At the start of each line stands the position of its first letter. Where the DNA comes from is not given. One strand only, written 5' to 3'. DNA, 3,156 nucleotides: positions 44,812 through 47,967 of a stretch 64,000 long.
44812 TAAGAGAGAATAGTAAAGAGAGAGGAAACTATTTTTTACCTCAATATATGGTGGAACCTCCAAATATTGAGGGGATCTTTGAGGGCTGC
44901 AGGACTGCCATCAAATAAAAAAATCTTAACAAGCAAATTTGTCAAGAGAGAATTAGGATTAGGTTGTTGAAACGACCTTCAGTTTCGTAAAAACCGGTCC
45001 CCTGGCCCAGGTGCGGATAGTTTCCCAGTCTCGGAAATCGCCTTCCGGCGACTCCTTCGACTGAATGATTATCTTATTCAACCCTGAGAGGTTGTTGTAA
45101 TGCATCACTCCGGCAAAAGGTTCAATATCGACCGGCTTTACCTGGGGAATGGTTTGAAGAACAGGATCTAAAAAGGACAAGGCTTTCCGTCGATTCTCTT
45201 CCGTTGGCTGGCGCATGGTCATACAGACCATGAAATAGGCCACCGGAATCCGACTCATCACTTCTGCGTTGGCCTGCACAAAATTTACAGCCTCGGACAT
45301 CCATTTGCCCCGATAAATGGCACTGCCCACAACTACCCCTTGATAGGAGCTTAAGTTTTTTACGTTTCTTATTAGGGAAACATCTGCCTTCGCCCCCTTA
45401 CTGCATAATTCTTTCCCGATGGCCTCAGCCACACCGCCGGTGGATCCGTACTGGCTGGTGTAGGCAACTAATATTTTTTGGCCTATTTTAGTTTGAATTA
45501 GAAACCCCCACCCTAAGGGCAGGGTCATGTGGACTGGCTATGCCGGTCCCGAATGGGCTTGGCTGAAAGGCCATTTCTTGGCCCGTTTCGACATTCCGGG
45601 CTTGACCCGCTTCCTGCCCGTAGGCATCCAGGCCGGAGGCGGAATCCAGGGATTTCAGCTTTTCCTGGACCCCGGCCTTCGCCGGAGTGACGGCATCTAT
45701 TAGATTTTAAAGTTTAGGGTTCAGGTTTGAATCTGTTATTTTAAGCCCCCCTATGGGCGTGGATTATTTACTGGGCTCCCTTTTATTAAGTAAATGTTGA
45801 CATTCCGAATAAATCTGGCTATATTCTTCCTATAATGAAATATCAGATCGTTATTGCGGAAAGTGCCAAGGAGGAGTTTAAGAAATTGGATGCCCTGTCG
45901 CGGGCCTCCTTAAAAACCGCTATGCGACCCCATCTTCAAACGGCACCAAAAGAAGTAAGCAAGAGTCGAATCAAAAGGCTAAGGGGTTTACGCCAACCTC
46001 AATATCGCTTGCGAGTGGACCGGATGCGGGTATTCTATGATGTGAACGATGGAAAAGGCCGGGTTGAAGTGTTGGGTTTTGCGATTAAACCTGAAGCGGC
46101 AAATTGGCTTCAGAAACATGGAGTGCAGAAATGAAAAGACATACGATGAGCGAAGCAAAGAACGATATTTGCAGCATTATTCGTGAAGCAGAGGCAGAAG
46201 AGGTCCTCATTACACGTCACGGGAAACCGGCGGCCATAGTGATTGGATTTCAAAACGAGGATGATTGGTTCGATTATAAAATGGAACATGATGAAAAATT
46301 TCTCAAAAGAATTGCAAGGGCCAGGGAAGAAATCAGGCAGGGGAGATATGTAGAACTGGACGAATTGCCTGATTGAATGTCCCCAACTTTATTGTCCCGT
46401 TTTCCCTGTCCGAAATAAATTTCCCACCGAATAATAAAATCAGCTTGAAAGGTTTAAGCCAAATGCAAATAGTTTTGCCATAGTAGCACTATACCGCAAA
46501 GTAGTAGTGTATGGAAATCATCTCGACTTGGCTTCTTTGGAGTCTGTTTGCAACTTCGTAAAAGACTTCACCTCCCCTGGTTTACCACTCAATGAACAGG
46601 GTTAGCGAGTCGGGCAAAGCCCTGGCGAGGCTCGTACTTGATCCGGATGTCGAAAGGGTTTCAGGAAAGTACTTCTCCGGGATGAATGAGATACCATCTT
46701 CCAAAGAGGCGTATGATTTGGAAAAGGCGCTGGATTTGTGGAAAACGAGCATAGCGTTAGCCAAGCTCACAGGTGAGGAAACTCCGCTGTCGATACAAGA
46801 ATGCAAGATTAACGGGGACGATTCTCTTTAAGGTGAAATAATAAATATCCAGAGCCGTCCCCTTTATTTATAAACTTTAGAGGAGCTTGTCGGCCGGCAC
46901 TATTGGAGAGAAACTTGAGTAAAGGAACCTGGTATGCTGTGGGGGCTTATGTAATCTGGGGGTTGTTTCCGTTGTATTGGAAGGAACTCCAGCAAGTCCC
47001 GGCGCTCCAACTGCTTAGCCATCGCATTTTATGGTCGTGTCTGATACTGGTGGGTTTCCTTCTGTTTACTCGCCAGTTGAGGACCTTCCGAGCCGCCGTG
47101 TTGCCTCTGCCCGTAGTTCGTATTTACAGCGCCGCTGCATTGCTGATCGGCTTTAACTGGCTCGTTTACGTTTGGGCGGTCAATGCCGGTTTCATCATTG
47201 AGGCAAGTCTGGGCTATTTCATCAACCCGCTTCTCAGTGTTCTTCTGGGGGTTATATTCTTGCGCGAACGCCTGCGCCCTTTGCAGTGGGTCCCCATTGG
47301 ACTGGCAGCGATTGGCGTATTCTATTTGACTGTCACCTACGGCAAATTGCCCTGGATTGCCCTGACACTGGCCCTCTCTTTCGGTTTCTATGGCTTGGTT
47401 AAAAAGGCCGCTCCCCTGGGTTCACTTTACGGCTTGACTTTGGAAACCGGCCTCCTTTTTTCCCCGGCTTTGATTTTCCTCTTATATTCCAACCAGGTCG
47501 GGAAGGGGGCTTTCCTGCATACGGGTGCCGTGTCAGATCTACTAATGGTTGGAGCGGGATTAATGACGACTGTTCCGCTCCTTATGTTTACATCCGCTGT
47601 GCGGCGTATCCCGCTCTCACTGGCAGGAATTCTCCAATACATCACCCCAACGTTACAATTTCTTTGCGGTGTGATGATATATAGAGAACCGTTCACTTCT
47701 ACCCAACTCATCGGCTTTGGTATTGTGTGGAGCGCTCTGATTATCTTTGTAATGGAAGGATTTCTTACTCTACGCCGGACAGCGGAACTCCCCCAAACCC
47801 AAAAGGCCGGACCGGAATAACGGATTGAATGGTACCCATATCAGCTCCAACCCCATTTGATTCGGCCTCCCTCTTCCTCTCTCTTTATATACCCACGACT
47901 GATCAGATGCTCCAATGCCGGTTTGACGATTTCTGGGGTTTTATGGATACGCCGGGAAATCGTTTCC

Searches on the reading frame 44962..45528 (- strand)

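Call 29: search_protein_families(library=pfam, proteins=[window:44962-45528:-], max_evalue=0.01)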
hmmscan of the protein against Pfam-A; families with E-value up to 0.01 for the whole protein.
window:44962-45528:- (189 aa): 3 families
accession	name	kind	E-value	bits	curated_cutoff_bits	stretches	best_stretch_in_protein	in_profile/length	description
PF12724.12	Flavodoxin_5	-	1.8e-23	83.9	27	1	20-160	1-136/145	Flavodoxin domain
PF00258.30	Flavodoxin_1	-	3.7e-05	24.4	25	1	21-85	1-70/143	Flavodoxin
PF12641.12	Flavodoxin_3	-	0.0057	16.9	27.5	1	20-85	1-64/160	Flavodoxin domain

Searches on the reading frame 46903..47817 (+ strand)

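Call 29: search_protein_families(library=pfam, proteins=[window:46903-47817:+], max_evalue=0.01)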
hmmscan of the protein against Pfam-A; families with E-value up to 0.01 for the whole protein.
window:46903-47817:+ (305 aa): 1 family
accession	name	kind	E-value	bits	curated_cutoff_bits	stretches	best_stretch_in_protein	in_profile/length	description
PF00892.27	EamA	-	2.1e-19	70.6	28.2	2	7-143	2-134/135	EamA-like transporter family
